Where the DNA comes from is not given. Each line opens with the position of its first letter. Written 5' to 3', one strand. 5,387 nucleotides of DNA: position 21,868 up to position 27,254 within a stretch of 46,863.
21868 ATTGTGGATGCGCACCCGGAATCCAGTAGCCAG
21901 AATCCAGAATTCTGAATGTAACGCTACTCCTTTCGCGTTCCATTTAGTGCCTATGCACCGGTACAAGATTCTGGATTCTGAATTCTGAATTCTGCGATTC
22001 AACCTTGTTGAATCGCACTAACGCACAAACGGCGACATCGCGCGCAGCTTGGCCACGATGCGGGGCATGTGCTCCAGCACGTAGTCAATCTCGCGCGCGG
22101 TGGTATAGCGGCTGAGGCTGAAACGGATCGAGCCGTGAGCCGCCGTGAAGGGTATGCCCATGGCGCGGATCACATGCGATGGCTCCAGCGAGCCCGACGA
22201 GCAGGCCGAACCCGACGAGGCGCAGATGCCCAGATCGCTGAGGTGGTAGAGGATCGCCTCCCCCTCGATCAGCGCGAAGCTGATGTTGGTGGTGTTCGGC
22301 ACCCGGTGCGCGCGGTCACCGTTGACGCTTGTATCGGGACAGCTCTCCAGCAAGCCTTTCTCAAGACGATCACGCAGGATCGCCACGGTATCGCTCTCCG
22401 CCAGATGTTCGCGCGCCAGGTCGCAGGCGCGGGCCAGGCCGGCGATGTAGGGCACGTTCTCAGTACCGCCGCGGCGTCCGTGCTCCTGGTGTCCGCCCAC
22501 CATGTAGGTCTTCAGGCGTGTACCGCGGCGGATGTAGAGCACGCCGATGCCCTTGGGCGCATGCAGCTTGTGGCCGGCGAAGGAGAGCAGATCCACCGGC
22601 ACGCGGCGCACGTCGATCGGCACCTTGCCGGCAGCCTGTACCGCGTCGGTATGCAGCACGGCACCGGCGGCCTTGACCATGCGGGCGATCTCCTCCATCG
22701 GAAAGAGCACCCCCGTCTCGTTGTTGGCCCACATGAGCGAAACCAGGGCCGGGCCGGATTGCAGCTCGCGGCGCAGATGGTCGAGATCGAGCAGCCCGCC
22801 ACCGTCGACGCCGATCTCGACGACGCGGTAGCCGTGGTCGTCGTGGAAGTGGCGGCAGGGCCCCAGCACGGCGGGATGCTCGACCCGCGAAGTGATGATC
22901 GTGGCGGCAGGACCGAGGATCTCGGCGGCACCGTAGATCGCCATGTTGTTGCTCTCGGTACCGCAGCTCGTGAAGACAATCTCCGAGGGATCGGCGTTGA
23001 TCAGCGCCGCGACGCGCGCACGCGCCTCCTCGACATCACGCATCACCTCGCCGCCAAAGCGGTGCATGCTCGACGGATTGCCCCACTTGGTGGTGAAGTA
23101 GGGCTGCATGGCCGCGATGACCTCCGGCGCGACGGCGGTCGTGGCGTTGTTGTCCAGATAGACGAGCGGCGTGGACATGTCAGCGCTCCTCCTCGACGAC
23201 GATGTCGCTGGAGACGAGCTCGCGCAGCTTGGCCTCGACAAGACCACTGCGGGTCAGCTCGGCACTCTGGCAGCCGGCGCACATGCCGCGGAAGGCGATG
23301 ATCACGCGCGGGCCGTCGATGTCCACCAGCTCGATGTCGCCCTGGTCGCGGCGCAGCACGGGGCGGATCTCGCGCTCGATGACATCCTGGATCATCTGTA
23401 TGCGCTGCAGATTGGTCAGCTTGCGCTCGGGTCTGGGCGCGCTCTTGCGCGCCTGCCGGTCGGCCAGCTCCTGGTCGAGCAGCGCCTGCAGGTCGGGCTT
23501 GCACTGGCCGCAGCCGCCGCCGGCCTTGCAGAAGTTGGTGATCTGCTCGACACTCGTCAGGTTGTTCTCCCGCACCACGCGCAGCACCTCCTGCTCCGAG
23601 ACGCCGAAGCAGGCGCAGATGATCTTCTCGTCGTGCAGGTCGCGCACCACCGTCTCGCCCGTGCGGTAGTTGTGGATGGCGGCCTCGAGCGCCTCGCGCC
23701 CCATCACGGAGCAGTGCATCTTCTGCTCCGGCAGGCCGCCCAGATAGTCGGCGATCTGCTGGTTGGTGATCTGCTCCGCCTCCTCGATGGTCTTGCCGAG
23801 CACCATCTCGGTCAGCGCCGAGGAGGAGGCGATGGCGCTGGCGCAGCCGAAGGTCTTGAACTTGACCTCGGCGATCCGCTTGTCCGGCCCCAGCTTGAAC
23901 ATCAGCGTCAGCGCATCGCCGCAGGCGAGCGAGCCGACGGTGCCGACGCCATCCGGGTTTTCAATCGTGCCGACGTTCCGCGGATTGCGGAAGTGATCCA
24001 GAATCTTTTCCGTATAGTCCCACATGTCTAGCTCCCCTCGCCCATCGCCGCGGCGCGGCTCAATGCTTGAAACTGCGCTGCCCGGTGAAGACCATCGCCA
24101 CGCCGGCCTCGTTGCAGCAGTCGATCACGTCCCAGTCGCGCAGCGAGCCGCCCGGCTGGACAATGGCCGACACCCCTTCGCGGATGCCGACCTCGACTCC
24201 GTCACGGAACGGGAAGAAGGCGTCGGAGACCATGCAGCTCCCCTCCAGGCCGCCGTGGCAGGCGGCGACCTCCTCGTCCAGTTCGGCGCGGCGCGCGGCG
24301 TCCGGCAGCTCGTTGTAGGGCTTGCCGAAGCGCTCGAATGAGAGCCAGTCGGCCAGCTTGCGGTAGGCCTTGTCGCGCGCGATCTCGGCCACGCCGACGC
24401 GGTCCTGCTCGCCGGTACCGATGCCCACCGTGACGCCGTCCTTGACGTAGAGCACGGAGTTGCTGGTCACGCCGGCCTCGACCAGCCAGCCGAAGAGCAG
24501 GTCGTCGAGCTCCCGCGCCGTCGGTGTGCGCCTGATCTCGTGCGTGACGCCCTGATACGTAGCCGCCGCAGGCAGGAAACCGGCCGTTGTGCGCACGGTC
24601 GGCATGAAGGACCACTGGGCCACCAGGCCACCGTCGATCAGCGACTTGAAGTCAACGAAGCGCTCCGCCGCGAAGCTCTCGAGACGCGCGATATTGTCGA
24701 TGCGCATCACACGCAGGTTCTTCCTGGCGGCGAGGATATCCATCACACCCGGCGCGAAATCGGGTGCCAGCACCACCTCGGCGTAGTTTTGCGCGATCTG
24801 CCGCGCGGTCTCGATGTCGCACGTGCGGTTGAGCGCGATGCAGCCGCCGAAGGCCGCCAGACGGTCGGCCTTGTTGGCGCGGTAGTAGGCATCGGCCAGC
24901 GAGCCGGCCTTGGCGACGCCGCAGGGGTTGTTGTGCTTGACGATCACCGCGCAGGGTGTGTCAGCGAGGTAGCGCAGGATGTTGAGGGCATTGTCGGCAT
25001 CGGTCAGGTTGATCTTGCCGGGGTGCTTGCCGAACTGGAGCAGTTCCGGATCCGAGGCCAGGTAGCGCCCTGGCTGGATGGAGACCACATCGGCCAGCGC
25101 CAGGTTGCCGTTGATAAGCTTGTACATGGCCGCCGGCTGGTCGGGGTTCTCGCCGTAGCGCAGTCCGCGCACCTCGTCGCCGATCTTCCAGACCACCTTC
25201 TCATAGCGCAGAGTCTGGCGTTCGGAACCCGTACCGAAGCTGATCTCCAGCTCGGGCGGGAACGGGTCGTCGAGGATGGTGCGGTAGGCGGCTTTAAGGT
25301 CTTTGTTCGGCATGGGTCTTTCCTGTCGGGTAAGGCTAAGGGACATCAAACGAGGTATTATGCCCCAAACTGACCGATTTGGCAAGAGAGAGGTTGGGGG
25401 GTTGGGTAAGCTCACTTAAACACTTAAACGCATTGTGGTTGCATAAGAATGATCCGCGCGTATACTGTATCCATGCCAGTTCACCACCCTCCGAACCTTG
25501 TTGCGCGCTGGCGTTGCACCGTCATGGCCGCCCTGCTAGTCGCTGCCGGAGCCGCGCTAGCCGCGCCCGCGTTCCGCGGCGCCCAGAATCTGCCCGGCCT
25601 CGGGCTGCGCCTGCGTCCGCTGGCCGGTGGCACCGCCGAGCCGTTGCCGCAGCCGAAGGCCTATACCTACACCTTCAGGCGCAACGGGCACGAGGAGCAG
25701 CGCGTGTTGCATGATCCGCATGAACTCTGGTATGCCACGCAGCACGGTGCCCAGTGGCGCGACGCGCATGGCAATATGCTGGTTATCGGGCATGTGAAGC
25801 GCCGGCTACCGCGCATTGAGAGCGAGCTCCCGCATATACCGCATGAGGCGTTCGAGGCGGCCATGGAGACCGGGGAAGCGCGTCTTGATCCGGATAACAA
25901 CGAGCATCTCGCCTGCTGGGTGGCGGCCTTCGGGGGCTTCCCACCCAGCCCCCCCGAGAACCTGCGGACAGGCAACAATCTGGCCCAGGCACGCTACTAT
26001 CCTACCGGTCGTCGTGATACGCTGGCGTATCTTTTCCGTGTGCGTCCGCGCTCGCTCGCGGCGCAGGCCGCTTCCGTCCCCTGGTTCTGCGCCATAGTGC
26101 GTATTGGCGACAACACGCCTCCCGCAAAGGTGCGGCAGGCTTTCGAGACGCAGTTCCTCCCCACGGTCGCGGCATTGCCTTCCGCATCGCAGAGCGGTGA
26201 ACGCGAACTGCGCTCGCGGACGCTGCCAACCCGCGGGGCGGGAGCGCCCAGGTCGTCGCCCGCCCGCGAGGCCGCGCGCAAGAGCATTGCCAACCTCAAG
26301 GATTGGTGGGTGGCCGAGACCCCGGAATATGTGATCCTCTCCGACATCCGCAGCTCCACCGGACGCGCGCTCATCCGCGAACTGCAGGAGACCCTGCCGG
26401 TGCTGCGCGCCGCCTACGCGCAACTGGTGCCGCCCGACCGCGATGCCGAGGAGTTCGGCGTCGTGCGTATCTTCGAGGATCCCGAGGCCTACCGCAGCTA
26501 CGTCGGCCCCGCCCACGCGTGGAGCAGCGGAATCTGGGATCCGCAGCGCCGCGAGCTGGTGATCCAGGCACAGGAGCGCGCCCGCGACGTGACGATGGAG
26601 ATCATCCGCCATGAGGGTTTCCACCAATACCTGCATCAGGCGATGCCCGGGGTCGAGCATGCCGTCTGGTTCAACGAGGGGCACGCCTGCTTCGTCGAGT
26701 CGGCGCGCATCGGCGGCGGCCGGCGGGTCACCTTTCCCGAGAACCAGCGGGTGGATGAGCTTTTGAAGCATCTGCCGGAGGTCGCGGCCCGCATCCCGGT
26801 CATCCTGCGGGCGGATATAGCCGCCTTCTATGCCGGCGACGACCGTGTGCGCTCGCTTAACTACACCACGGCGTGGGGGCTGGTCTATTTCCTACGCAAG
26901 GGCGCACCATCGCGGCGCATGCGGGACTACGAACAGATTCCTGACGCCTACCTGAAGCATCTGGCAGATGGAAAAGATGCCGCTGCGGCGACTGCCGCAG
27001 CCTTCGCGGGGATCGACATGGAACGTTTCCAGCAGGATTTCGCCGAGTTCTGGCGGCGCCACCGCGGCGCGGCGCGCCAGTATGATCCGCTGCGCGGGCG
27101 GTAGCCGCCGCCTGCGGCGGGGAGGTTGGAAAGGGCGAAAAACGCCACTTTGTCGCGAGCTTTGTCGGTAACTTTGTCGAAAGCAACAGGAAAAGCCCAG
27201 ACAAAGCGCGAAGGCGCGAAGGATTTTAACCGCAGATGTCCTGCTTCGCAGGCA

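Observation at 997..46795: Every long intergenic region is assembled from one small lexicon of hairpin and short-word modules with a conserved order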

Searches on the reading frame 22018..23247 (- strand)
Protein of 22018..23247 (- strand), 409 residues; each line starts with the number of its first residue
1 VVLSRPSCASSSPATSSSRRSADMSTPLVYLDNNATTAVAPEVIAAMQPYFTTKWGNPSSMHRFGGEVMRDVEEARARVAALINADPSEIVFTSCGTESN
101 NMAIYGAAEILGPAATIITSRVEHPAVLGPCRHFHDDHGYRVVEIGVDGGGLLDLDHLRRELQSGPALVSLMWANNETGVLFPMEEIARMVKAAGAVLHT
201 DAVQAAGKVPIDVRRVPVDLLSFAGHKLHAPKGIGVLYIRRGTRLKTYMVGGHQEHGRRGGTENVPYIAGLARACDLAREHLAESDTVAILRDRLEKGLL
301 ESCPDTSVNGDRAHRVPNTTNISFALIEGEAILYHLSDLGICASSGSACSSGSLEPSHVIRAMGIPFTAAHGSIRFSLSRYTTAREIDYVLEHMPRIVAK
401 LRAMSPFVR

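Call 33: search_protein_families(library=pfam, proteins=[window:22018-23247:-])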
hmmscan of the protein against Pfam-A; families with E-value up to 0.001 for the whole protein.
window:22018-23247:- (409 aa): 2 families
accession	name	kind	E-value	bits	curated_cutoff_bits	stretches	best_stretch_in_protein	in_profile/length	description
PF00266.25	Aminotran_5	-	6.4e-86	289.1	21.5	1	29-390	1-371/371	Aminotransferase class-V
PF01212.27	Beta_elim_lyase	-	0.00025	20.9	27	1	71-242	33-214/288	Beta-eliminating lyase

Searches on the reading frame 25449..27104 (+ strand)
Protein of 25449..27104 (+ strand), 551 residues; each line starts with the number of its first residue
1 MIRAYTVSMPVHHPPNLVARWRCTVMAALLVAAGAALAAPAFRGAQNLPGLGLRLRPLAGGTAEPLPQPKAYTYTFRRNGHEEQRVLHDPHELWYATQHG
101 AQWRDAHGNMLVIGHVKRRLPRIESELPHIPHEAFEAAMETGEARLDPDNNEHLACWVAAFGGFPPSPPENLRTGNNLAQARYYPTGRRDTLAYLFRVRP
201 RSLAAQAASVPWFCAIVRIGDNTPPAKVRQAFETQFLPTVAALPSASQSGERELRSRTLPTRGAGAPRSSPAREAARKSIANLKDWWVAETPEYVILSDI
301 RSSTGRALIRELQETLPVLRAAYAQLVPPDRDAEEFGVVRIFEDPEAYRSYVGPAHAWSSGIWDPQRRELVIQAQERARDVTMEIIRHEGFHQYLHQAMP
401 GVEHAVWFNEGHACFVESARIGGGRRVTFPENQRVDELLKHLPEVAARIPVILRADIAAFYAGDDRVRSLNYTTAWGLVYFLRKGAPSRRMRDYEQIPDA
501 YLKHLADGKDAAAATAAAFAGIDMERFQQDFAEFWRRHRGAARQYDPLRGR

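Call 36: find_homologous_proteins(query=window:25449-27104:+, max_evalue=1e-20)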
Query window:25449-27104:+ (551 aa): 157 proteins with E <= 1e-20 among 8000 candidates; the best 120 are listed.
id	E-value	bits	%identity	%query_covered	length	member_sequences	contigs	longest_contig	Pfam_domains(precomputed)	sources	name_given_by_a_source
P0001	0.0e+0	1226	97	100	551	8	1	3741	-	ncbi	-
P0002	1.2e-271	920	75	99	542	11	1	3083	-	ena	-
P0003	9.3e-264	894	75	95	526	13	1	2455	-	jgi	jgi:hypothetical protein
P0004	1.8e-246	837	76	87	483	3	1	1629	-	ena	-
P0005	6.5e-181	621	56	93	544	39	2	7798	PF07607.18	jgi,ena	jgi:hypothetical protein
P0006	2.7e-179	615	52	96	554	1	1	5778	PF07607.18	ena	-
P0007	4.4e-178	611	55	93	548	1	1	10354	-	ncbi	-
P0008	1.3e-177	610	54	95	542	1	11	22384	-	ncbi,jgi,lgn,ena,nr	ncbi:MAG TPA: DUF1570 domain-containing protein [Kiritimatiellia bacterium]|nr:DUF1570 domain-contai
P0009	2.5e-176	606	52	95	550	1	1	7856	PF07607.18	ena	-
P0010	1.2e-175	603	52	95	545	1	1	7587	PF07607.18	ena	-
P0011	2.8e-175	602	54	95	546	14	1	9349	PF07607.18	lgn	-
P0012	2.0e-174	599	53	95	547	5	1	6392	PF07607.18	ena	-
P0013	2.9e-174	599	52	95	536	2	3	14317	PF07607.18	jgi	-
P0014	1.8e-173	596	50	96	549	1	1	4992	PF07607.18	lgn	-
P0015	1.6e-172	593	53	95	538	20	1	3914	PF07607.18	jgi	-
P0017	4.5e-172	592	50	96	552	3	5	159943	PF07607.18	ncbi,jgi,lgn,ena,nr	ncbi:MAG TPA: DUF1570 domain-containing protein [Kiritimatiellia bacterium]|nr:DUF1570 domain-contai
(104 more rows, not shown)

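Call 37: find_encoding_contigs(protein=P0002, flank=10000, max_places=4)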
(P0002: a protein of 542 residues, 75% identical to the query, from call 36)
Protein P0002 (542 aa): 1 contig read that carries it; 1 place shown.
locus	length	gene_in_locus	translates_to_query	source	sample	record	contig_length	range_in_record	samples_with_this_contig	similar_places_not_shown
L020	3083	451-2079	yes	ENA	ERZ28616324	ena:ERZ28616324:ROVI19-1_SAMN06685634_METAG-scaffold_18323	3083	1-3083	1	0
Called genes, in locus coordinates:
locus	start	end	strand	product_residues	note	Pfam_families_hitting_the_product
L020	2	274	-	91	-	?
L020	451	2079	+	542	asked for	-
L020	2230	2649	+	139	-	PF08388:GIIM (weak)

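Call 38: find_encoding_contigs(protein=P0008, flank=10000, max_places=3)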
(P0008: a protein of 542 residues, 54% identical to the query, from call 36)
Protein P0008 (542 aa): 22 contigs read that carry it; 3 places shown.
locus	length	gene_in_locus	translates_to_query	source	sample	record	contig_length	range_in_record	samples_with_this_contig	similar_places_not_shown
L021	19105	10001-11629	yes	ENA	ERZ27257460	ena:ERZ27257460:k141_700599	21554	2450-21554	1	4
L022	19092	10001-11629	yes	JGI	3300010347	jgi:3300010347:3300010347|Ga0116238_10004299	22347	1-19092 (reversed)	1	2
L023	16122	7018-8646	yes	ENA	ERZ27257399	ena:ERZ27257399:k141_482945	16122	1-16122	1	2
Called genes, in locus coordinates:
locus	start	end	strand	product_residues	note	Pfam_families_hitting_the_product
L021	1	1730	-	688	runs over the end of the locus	PF00133:tRNA-synt_1, PF01406:tRNA-synt_1e (faint), PF01921:tRNA-synt_1f (faint), PF09334:tRNA-synt_1g, PF19303:Anticodon_3, PF01588:tRNA_bind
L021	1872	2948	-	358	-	-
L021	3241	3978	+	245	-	PF00005:ABC_tran, PF13304:AAA_21 (weak)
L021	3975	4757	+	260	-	PF12679:ABC2_membrane_2, PF12730:ABC2_membrane_4 (weak)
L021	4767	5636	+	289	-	PF13428:TPR_14 (faint), PF13432:TPR_16 (faint), PF07719:TPR_2 (faint)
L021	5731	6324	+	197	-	PF00929:RNase_T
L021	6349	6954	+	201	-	PF01725:Ham1p_like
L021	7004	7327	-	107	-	PF13146:TRL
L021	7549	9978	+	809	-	PF02369:Big_1 (weak), PF02690:Na_Pi_cotrans, PF01895:PhoU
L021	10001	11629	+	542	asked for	-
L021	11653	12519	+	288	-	PF22435:MRM3-like_sub_bind, PF00588:SpoU_methylase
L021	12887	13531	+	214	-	PF06971:Put_DNA-bind_N, PF02629:CoA_binding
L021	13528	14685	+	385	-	PF07075:NamZ_N, PF20732:NamZ_C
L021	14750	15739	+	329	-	PF12275:DUF3616 (faint)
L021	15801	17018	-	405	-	PF13570:Beta-prop_ACSF4 (faint), PF01011:PQQ (faint), PF13360:PQQ_2 (weak)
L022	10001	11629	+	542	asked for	-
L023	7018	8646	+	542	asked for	-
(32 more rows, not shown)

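Call 39: find_encoding_contigs(protein=P0017, flank=10000, max_places=2)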
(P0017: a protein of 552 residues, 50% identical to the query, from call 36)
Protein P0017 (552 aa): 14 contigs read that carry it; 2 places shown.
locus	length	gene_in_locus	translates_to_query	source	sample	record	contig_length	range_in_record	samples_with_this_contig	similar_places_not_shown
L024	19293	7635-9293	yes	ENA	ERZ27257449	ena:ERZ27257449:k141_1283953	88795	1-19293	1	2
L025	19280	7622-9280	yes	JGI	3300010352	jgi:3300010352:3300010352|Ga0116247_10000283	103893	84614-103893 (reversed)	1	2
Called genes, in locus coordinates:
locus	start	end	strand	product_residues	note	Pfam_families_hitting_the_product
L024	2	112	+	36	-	?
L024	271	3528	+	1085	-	PF22825:HpiC1-like (faint)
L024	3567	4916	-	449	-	-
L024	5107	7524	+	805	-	PF02369:Big_1 (weak), PF26198:Ig_SMCHD1_6th (faint), PF02690:Na_Pi_cotrans, PF01895:PhoU (weak)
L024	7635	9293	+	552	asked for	PF07607:DUF1570 (weak)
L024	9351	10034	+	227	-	PF04337:DUF480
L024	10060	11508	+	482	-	PF00884:Sulfatase, PF16347:SGSH_C (faint)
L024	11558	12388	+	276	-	PF04909:Amidohydro_2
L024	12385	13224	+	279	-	PF03446:NAD_binding_2 (weak), PF03807:F420_oxidored, PF02153:PDH_N, PF20463:PDH_C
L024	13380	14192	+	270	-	PF00175:NAD_binding_1, PF10418:DHODB_Fe-S_bind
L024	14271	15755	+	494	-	PF14691:Fer4_20, PF01262:AlaDh_PNT_C (faint), PF13738:Pyr_redox_3 (faint), PF07992:Pyr_redox_2, PF00070:Pyr_redox (weak)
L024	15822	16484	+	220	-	PF03006:HlyIII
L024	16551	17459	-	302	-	PF01145:Band_7, PF16200:Band_7_C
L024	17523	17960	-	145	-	PF01957:NfeD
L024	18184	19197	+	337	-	-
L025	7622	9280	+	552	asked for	PF07607:DUF1570 (weak)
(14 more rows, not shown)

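Call 90: find_encoding_contigs(protein=P0001, flank=5000, max_places=5)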
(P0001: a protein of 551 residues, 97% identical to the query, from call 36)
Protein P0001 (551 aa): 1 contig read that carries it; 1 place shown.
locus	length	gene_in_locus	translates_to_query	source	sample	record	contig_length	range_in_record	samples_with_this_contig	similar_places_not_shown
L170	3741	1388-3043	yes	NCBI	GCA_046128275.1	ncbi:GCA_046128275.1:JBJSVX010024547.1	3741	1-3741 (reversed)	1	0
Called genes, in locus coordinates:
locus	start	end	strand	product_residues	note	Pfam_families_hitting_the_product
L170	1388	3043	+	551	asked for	-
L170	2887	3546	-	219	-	-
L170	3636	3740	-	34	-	?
